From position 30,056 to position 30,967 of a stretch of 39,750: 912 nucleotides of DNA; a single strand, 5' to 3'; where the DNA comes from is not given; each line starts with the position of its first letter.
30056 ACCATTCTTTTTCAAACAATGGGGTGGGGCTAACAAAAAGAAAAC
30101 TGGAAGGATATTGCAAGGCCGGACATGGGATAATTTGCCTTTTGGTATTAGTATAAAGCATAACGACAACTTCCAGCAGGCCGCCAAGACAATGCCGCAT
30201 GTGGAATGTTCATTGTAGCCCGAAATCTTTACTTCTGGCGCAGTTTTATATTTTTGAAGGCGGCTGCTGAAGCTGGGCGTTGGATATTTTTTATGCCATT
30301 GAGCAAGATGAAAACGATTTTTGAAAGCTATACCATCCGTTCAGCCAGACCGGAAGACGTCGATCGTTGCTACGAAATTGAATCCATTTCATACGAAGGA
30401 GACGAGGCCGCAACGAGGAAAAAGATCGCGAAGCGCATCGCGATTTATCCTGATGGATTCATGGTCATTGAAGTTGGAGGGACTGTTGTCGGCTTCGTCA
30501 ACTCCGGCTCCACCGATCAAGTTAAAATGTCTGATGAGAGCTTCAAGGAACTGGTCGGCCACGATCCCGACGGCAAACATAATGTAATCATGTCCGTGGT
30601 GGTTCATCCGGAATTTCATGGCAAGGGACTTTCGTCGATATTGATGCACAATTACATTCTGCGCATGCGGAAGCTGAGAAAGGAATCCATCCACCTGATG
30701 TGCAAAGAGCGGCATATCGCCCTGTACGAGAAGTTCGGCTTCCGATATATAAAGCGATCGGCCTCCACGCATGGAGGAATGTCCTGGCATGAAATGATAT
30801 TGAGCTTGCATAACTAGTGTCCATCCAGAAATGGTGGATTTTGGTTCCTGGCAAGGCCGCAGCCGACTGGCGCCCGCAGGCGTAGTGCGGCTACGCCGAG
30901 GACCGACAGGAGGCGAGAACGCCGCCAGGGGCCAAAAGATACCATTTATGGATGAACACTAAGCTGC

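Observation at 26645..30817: AT-rich five-gene block beside the type I R-M operon: candidate uncharacterised defence or nucleic-acid-modification island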

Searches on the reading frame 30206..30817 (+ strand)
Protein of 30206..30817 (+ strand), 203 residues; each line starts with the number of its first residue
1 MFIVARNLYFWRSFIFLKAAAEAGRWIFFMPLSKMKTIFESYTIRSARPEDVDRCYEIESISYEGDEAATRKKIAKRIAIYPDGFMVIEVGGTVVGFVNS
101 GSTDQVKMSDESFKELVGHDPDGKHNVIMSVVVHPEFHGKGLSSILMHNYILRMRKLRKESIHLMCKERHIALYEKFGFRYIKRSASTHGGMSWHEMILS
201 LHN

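Call 3: search_protein_families(library=pfam, proteins=[window:30206-30817:+], max_evalue=0.1)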
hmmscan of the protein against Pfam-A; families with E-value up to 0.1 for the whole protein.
window:30206-30817:+ (203 aa): 6 families
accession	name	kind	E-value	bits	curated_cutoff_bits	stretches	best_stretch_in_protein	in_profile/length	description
PF00583.31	Acetyltransf_1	-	2.4e-13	50.8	20.7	1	54-179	3-116/116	Acetyltransferase (GNAT) family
PF13508.13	Acetyltransf_7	-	4.1e-10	40.3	27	1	84-180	4-83/84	Acetyltransferase (GNAT) domain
PF13673.13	Acetyltransf_10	-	1.3e-08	35.3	23.6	1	115-200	41-127/128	Acetyltransferase (GNAT) domain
PF13527.13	Acetyltransf_9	-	2.1e-08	34.7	25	1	126-181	73-126/127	Acetyltransferase (GNAT) domain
PF08445.16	FR47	-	0.0005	20.4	22.1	1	127-183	23-81/86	FR47-like protein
PF14542.12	Acetyltransf_CG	-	0.03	14.9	30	1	124-166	23-64/80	GCN5-related N-acetyl-transferase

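Call 4: search_protein_families(library=padloc, proteins=[window:30206-30817:+], max_evalue=0.1)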
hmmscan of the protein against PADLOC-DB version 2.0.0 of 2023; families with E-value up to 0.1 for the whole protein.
window:30206-30817:+ (203 aa): 0 families

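Call 5: search_protein_families(library=ncbifam, proteins=[window:30206-30817:+], max_evalue=0.1)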
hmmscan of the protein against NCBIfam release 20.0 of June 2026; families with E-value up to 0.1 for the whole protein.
window:30206-30817:+ (203 aa): 8 families
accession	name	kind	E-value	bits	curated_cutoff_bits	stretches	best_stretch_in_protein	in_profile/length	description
TIGR01575.1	rimI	equivalog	1.6e-09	38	86.4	1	51-184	1-117/132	ribosomal protein S18-alanine N-acetyltransferase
NF040501.1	resist_ArsN2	equivalog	6.3e-05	22.6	125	1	110-186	33-108/133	arsenic resistance N-acetyltransferase ArsN2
NF002959.0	PRK03624.1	equivalog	0.00016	21.4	124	1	122-180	69-130/147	GNAT family acetyltransferase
NF005840.0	PRK07757.1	equivalog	0.0015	18.5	154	1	128-186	69-125/153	N-acetyltransferase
NF007025.1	PRK09491.1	equivalog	0.0081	16.1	173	1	128-182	65-122/145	ribosomal protein S18-alanine N-acetyltransferase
NF005921.0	PRK07922.1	equivalog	0.014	15.1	180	0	128-186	74-130/170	amino-acid N-acetyltransferase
NF007807.0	PRK10514.1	equivalog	0.024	14.6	134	1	130-193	75-136/147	acetyltransferase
TIGR00124.1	cit_ly_ligase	equivalog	0.041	12.9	262.1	1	126-184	51-109/335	[citrate (pro-3S)-lyase] ligase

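Call 90: search_dna_similar(query=window:30293-30814:+, collection=plasmids, mode=protein, max_rows=12)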
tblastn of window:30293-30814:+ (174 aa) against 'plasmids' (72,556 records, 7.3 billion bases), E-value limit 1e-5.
Records with a match: 58; places in all: 58; records where one place covers at least 80% of the query: 57.
Best place of each record, by identity: 60-80% 10; <60% 48.
By first word of the organism name: Ralstonia 16; Clostridium 12; Pantoea 10; Klebsiella 3; Ruegeria 3; Burkholderia 3; Enterobacter 2; Bacillus 2; Providencia 1; Variovorax 1; and 5 more.
By predicted mobility (MOB-suite, as given by PLSDB): non-mobilizable 40; conjugative 9; mobilizable 9.
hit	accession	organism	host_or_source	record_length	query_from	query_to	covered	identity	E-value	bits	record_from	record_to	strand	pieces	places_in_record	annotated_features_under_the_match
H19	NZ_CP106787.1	Klebsiella pneumoniae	Homo sapiens,sputum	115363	12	172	93%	60.2%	1e-54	192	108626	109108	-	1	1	GNAT family N-acetyltransferase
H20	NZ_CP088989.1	Klebsiella pneumoniae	Homo sapiens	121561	12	172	93%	60.2%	1e-54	192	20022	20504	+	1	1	GNAT family N-acetyltransferase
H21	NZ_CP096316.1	Providencia sp. PROV162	Clinical or host-associated ...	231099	12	172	93%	60.2%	1e-54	192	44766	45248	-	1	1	GNAT family N-acetyltransferase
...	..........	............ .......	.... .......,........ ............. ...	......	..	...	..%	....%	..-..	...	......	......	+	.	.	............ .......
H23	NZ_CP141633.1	Klebsiella variicola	human urine,urine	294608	12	172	93%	60.2%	1e-54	192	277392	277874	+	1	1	GNAT family N-acetyltransferase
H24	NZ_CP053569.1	Enterobacter cloacae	chicken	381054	12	172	93%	60.2%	1e-54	192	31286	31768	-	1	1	GNAT family N-acetyltransferase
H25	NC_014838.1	Pantoea sp. At-9b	-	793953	19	172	89%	62.8%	2e-50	180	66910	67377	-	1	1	GNAT family N-acetyltransferase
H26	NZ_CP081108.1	Ruegeria sp. B32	-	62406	15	172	91%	60.8%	4e-53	187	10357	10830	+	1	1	GNAT family N-acetyltransferase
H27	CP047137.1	Ralstonia solanacearum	Potato,Single cell,tuber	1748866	1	172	99%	55.2%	7e-56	195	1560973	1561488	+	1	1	GNAT family N-acetyltransferase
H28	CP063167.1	Variovorax paradoxus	-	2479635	2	172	98%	55.0%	4e-54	190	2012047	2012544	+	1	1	GNAT family N-acetyltransferase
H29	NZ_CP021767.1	Ralstonia solanacearum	Solanum lycopersicum,Tomato with ...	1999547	14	168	89%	60.6%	2e-56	197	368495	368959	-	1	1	none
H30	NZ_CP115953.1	Ralstonia solanacearum CFBP2957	Solanum lycopersicum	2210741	14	168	89%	60.6%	8e-56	195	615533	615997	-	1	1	none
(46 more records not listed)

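Call 93: get_annotated_region(hit=H19, flank=5000)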
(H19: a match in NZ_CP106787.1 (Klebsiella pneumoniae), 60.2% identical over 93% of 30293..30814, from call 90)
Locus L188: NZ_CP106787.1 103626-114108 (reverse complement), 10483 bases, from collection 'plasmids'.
description: Klebsiella pneumoniae strain KP1161 plasmid pKP1161-1, complete sequence
organism: Klebsiella pneumoniae (NCBI taxid 573)
taxonomy: Bacteria; Pseudomonadota; Gammaproteobacteria; Enterobacterales; Enterobacteriaceae; Klebsiella; Klebsiella pneumoniae
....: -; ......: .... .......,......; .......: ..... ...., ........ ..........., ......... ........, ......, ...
typing (MOB-suite, as given by PLSDB): conjugative; replicon IncFII,rep_cluster_1418; relaxase MOBF,MOBF; mating-pair formation MPF_F
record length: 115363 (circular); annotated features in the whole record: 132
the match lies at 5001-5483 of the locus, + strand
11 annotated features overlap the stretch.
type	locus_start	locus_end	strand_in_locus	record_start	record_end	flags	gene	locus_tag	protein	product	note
CDS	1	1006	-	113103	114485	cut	-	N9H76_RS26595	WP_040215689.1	carbohydrate porin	-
CDS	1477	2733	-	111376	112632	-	lacY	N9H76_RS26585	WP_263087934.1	lactose permease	-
CDS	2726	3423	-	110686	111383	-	-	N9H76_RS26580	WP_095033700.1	IS1-like element IS1B family transposase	GO:0006313 - DNA transposition [Evidence IEA]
CDS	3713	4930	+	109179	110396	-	-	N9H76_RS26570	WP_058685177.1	MFS transporter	GO:0055085 - transmembrane transport [Evidence IEA]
CDS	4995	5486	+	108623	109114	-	-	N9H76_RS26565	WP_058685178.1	GNAT family N-acetyltransferase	-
CDS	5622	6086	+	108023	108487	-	-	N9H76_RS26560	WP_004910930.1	YaiI/YqxD family protein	-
CDS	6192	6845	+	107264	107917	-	-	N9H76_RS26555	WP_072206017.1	LysE family transporter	GO:0006865 - amino acid transport [Evidence IEA]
CDS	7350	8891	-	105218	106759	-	-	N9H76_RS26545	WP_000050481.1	IS91-like element ISCR1 family transposase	GO:0006313 - DNA transposition [Evidence IEA]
predicted_resistance_gene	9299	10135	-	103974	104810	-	sul1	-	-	sulfonamide-resistant dihydropteroate synthase Sul1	predicted by amrfinderplus; class SULFONAMIDE; identity 100.0%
CDS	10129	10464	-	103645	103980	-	-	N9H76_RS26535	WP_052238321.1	SMR family transporter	-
CDS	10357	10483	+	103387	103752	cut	hypA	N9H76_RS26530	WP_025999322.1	hydrogenase maturation nickel metallochaperone HypA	GO:0036211 - protein modification process [Evidence IEA]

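Call 94: get_annotated_region(hit=H26, flank=4000)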
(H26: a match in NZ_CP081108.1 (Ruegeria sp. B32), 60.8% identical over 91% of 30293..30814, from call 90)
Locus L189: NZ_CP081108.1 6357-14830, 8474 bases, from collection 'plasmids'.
description: Ruegeria sp. B32 plasmid unnamed2, complete sequence
organism: Ruegeria sp. B32 (NCBI taxid 2867020)
taxonomy: Bacteria; Pseudomonadota; Alphaproteobacteria; Rhodobacterales; Roseobacteraceae; Ruegeria; Ruegeria sp. B32
host: -; source: -; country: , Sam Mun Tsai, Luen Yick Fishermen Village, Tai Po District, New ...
typing (MOB-suite, as given by PLSDB): non-mobilizable; replicon rep_cluster_634
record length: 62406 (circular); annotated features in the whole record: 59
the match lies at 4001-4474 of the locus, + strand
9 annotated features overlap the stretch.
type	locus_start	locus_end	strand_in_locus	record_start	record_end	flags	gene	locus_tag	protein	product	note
CDS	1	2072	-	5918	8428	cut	-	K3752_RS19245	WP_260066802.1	heavy metal translocating P-type ATPase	GO:0006812 - monoatomic cation transport [Evidence IEA]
CDS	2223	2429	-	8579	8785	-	-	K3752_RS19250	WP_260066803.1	cytochrome c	-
CDS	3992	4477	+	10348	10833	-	-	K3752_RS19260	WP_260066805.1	GNAT family N-acetyltransferase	-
CDS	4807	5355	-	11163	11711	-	petA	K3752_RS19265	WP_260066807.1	ubiquinol-cytochrome c reductase iron-sulfur subunit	GO:0009060 - aerobic respiration [Evidence IEA]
CDS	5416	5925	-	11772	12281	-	-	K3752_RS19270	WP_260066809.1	cytochrome c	-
CDS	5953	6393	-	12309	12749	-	-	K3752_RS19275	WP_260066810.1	hypothetical protein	-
CDS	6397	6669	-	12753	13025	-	-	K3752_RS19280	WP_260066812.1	DUF2933 domain-containing protein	-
CDS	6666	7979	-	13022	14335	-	-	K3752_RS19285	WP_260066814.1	APC family permease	-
CDS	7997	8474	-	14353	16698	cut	-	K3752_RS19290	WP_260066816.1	copper-translocating P-type ATPase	-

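Call 98: search_protein_families(library=phrogs, proteins=[window:30293-30817:+], max_evalue=0.001)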
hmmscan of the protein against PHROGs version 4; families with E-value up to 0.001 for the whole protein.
window:30293-30817:+ (174 aa): 2 families
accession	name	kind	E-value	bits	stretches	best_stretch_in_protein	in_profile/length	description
phrog_1249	-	other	2.7e-11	44.5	1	12-158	7-154/180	acetyltransferase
phrog_11841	-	other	3.4e-09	36.9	1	14-152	10-141/502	acetyltransferase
